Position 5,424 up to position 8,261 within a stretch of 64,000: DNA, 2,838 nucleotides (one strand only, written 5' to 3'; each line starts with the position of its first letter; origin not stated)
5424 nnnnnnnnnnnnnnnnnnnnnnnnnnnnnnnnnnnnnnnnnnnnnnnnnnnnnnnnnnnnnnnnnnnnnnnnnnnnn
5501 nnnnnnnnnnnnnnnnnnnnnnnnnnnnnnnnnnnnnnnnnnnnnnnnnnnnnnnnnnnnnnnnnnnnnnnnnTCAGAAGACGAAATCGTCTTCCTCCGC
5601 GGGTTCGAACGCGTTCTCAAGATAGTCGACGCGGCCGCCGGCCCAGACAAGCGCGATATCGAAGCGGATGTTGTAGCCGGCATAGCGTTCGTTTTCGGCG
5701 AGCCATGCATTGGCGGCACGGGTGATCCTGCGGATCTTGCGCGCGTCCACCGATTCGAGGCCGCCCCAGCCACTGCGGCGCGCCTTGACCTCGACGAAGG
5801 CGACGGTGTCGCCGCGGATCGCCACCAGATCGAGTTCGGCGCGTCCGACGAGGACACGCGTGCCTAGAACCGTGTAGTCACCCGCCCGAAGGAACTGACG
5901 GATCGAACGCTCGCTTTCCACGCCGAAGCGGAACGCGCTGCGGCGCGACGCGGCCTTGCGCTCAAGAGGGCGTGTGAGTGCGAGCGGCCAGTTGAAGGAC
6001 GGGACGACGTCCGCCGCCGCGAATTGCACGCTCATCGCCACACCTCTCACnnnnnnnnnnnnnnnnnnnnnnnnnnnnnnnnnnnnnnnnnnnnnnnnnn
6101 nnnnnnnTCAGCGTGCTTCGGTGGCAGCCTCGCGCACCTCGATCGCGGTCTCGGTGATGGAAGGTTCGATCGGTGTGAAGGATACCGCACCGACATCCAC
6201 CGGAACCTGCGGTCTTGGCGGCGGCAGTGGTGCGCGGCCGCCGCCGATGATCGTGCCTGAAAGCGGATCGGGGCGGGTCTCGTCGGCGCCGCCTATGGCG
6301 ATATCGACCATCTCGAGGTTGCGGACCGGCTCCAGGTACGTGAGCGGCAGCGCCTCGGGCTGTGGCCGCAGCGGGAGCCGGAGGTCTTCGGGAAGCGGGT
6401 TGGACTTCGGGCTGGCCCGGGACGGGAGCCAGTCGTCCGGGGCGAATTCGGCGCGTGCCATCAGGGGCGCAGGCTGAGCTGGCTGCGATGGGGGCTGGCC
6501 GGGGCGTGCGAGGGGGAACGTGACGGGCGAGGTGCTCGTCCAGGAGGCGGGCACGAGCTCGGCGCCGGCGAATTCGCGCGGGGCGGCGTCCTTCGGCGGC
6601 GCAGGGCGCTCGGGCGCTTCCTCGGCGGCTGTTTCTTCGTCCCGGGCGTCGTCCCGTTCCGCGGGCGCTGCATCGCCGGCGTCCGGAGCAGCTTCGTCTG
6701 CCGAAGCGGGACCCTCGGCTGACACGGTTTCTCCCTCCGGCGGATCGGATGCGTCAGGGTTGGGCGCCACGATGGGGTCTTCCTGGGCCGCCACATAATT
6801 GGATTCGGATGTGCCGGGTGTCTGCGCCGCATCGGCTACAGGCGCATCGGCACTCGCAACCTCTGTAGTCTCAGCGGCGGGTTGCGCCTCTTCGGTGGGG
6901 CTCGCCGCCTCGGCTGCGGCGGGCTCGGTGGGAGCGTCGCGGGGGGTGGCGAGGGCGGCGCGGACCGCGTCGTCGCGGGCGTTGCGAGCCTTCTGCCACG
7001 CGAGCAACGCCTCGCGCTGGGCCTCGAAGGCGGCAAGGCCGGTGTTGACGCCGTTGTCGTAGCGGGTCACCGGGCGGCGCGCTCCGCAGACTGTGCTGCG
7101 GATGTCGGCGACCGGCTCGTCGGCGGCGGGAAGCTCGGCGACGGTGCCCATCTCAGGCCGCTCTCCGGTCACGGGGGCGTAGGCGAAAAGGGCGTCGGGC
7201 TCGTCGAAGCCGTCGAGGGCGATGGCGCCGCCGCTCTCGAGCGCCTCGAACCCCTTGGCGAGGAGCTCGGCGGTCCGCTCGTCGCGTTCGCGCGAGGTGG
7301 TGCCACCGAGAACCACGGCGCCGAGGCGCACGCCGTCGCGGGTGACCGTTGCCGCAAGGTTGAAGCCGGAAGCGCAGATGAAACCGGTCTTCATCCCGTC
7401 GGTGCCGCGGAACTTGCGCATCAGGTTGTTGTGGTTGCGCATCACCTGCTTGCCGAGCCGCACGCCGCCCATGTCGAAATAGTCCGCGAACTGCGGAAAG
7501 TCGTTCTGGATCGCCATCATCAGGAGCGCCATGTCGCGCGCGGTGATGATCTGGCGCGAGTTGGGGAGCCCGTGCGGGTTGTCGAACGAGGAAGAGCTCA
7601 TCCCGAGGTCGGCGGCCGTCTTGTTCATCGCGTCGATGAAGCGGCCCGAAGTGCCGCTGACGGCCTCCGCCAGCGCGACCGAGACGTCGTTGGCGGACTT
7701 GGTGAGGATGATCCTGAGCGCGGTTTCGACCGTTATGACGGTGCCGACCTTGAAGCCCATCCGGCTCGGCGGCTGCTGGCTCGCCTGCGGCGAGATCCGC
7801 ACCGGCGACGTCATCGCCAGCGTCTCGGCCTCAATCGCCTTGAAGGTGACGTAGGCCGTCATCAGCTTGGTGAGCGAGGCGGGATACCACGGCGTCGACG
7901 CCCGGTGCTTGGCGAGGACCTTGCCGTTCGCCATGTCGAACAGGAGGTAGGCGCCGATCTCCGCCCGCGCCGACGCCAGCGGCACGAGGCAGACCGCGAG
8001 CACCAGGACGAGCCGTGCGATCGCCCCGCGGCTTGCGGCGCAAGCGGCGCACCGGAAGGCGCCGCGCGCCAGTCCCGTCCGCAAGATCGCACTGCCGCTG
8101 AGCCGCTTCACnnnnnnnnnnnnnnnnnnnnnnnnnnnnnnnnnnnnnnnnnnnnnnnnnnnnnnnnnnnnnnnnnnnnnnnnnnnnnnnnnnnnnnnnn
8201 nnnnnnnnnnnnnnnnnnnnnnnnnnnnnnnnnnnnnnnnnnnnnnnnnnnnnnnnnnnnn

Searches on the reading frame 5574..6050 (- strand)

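Call 61: search_protein_families(library=pfam, proteins=[window:5574-6050:-], max_evalue=0.001)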
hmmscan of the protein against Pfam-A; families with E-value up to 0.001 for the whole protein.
window:5574-6050:- (158 aa): 1 family
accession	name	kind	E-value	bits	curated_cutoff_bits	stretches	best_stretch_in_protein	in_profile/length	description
PF02021.23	UPF0102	-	1.4e-16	61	23.6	1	47-135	2-80/80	Uncharacterised protein family UPF0102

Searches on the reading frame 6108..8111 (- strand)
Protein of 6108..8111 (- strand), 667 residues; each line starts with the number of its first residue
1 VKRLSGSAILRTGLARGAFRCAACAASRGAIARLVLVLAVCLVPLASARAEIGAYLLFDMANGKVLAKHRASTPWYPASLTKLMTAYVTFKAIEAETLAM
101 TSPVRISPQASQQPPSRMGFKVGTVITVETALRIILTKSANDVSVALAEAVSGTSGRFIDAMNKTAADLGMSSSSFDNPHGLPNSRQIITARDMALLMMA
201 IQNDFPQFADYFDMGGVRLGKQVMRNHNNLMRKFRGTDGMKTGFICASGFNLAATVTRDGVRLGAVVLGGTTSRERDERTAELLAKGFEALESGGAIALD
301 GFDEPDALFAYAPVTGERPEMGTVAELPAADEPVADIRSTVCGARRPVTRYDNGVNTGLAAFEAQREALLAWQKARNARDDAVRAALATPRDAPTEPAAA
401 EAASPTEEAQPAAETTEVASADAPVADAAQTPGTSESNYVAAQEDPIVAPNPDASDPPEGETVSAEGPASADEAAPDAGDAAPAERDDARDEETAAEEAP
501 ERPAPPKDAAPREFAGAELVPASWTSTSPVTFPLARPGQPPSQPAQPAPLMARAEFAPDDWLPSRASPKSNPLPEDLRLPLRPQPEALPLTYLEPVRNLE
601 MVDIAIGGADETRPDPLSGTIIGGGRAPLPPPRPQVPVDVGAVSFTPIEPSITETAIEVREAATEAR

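Call 61: search_protein_families(library=pfam, proteins=[window:6108-8111:-], max_evalue=0.001)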
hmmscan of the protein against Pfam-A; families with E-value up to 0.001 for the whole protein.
window:6108-8111:- (667 aa): 2 families
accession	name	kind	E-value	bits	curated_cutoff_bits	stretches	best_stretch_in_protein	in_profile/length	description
PF00768.25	Peptidase_S11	-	6.8e-51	173.5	27.6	1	52-271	12-238/239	D-alanyl-D-alanine carboxypeptidase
PF13354.11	Beta-lactamase2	-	3e-10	40.3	22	1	59-202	6-147/214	Beta-lactamase enzyme family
